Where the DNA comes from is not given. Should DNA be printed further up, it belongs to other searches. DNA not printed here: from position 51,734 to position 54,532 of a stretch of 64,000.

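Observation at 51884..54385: Second full-length GRE paralog (GRE2) with divergent active-site loop GGCVEQ and no activase of its own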

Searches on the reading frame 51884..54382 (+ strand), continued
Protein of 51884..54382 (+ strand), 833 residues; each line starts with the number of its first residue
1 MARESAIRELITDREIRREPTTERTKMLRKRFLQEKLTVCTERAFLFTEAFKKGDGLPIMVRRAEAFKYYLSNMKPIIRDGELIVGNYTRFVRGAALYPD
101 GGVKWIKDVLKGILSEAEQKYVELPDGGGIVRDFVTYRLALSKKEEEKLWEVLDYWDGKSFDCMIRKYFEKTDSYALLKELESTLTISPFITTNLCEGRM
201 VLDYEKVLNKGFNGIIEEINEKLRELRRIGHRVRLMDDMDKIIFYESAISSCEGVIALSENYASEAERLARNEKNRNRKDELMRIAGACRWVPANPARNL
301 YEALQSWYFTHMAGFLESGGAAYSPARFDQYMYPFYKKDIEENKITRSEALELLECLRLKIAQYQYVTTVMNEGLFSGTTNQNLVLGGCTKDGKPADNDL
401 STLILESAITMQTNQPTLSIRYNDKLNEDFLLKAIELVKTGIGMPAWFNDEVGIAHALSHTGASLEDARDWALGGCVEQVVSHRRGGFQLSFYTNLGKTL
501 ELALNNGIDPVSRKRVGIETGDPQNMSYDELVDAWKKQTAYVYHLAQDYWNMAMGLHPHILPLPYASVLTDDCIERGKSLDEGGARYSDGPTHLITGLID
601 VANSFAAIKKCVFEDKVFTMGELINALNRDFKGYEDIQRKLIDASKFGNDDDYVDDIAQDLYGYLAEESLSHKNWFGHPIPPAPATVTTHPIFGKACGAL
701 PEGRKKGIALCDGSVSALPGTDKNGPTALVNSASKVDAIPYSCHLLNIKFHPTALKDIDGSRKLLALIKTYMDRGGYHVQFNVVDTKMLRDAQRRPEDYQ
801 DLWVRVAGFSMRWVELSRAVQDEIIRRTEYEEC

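Call 40: search_solved_structures(query=window:51884-54382:+, max_evalue=1e-150, show_alignments=2)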
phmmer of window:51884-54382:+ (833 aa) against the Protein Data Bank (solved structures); distinct sequences matched with E-value up to 1e-150: 2.
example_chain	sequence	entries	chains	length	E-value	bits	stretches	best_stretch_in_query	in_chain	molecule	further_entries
9f3w_A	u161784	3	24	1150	7.8e-159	533.4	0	19-831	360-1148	Choline trimethylamine-lyase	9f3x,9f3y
1r8w_A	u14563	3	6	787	1.3e-157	529.4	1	21-830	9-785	glycerol dehydratase | B12-independent glycerol dehydratase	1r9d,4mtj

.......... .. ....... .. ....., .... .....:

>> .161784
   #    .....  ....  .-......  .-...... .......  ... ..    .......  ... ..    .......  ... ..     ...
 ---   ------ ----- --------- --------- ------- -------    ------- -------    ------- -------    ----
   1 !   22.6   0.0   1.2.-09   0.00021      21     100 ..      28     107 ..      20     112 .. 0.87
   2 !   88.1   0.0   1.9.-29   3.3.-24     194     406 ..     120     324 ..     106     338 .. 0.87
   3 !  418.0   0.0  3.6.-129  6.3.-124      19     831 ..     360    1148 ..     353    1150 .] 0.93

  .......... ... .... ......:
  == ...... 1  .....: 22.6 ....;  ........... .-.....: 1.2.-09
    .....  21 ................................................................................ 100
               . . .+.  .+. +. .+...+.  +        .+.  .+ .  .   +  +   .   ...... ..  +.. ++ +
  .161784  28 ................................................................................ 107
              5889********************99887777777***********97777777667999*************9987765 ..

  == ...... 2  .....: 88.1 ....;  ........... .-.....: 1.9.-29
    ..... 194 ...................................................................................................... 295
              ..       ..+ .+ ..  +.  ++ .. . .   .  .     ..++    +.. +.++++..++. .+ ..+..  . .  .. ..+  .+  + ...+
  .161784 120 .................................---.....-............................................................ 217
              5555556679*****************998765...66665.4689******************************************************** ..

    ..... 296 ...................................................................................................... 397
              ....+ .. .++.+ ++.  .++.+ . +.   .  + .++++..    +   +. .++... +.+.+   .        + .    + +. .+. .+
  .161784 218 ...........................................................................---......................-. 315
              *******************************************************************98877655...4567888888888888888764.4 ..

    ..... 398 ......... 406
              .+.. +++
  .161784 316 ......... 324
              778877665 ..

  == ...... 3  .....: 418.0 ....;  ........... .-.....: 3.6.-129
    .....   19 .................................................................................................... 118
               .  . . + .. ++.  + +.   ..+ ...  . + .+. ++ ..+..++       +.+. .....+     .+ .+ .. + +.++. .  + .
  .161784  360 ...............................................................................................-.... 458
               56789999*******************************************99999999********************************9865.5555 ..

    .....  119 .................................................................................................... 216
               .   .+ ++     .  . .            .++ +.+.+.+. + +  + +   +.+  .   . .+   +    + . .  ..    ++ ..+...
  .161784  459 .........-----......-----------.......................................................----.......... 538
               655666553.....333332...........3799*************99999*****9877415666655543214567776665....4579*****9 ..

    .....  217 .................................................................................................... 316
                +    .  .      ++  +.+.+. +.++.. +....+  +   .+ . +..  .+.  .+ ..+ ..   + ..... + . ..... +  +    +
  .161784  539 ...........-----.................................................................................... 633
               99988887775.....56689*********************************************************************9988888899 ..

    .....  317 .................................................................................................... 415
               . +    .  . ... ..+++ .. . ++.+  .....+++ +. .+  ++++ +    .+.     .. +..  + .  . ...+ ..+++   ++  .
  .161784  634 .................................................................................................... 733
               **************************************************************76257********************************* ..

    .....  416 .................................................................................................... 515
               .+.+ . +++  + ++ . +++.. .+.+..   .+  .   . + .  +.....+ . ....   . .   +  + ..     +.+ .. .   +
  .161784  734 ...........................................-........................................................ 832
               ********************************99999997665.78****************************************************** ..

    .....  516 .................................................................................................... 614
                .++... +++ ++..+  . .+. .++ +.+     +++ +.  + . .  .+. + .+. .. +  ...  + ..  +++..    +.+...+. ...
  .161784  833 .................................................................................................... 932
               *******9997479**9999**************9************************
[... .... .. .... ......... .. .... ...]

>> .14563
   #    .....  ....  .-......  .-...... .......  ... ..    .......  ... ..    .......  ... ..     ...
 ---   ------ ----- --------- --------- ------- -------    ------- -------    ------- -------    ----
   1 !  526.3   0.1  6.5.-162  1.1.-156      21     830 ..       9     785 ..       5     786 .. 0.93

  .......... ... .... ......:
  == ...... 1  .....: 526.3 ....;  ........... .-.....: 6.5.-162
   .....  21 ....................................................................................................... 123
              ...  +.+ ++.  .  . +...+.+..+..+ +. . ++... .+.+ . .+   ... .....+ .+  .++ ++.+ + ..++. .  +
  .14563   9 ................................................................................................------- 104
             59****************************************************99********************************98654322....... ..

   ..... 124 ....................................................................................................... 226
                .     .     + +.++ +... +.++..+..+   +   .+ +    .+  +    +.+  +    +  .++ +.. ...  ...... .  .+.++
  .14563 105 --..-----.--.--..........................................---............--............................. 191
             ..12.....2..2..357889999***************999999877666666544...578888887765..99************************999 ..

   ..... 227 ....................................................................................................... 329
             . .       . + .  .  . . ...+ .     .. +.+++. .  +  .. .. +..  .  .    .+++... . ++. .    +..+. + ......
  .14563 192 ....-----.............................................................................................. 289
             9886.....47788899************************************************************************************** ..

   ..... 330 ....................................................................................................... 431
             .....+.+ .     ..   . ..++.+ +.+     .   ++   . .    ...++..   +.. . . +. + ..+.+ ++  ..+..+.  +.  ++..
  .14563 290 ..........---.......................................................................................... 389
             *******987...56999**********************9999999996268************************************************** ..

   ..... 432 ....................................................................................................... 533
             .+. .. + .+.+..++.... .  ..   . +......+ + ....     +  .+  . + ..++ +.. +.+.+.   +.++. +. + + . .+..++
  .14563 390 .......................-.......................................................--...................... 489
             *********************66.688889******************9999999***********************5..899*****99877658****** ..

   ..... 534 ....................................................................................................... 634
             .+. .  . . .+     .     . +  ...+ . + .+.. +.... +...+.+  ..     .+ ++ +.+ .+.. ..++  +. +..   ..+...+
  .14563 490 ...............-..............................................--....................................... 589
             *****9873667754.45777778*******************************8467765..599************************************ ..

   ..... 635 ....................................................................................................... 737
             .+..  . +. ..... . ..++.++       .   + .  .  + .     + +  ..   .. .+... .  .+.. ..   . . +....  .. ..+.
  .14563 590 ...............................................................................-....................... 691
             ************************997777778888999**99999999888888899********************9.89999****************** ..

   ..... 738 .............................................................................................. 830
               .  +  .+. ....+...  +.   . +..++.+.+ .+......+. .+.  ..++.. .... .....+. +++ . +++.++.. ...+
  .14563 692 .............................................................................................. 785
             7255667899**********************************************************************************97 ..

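Call 52: find_encoding_contigs(protein=P0006, flank=10000, max_places=2)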
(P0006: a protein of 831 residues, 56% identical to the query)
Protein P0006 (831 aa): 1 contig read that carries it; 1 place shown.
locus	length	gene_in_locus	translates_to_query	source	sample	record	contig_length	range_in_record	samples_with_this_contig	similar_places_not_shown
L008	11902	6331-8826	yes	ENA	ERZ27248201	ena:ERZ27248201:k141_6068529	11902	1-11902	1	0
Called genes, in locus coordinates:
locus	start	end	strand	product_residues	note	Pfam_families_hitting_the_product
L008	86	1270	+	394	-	PF01244:Peptidase_M19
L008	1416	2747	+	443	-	PF01266:DAO (faint), PF01494:FAD_binding_3 (faint), PF03486:HI0933_like (faint), PF07992:Pyr_redox_2 (faint), PF12831:FAD_oxidored (faint)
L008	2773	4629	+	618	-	PF02730:AFOR_N, PF01314:AFOR_C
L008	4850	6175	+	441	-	PF00890:FAD_binding_2, PF01134:GIDA (faint), PF01494:FAD_binding_3 (weak), PF01946:Thi4 (weak), PF03486:HI0933_like, PF07992:Pyr_redox_2 (weak), PF12831:FAD_oxidored (weak), PF01266:DAO (weak), +2 more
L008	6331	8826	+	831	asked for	PF02901:PFL-like, PF01228:Gly_radical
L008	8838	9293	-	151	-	-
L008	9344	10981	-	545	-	PF02776:TPP_enzyme_N, PF00205:TPP_enzyme_M, PF02775:TPP_enzyme_C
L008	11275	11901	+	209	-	?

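Call 53: find_encoding_contigs(protein=P0020, flank=10000, max_places=2)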
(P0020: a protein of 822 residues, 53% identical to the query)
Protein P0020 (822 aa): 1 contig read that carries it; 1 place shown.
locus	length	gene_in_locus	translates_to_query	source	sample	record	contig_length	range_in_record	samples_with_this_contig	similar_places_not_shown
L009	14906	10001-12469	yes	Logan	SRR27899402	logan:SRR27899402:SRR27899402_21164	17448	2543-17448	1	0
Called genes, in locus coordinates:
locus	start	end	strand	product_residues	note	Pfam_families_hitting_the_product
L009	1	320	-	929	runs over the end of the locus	PF13646:HEAT_2 (weak)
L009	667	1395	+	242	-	PF00881:Nitroreductase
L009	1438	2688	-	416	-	PF00535:Glycos_transf_2, PF21969:MGS_GT (weak)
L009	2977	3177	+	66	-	PF00313:CSD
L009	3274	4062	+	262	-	PF01218:Coprogen_oxidas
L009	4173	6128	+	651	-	PF02730:AFOR_N, PF01314:AFOR_C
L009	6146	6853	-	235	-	PF05996:Fe_bilin_red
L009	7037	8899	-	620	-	PF02730:AFOR_N, PF01314:AFOR_C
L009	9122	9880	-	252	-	PF00106:adh_short, PF08659:KR (weak), PF23441:SDR, PF13561:adh_short_C2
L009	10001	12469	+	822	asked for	PF02901:PFL-like, PF01228:Gly_radical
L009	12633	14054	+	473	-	PF00890:FAD_binding_2 (faint), PF01134:GIDA (weak), PF01266:DAO, PF01946:Thi4 (weak), PF12831:FAD_oxidored, PF13450:NAD_binding_8 (weak), PF01494:FAD_binding_3 (weak), PF01266:DAO, +3 more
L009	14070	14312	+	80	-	PF14697:Fer4_21 (faint), PF12797:Fer4_2 (faint), PF00037:Fer4 (faint), PF12837:Fer4_6 (faint), PF13237:Fer4_10 (weak), PF13187:Fer4_9 (weak), PF12838:Fer4_7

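Call 54: find_encoding_contigs(protein=P0012, flank=10000, max_places=2)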
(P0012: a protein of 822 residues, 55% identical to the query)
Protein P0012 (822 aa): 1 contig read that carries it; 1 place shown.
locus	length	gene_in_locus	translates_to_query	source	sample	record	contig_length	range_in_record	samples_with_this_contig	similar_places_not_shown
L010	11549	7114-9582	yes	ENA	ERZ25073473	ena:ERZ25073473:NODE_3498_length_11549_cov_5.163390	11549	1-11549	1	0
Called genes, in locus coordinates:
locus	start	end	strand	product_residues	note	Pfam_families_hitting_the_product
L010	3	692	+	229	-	?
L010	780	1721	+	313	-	PF00005:ABC_tran, PF13175:AAA_15 (faint), PF13304:AAA_21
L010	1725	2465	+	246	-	PF12679:ABC2_membrane_2, PF12698:ABC2_membrane_3 (weak)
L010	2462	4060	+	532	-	PF23357:DUF7088, PF09822:ABC_transp_aux, PF14258:DUF4350, PF23355:IFT52_GIFT (faint)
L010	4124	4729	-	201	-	PF00657:Lipase_GDSL, PF13472:Lipase_GDSL_2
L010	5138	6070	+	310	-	PF04909:Amidohydro_2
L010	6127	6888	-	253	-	PF00106:adh_short, PF08659:KR, PF23441:SDR, PF13561:adh_short_C2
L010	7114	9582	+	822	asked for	PF02901:PFL-like, PF01228:Gly_radical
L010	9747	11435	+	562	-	PF01977:UbiD, PF20696:UbiD_C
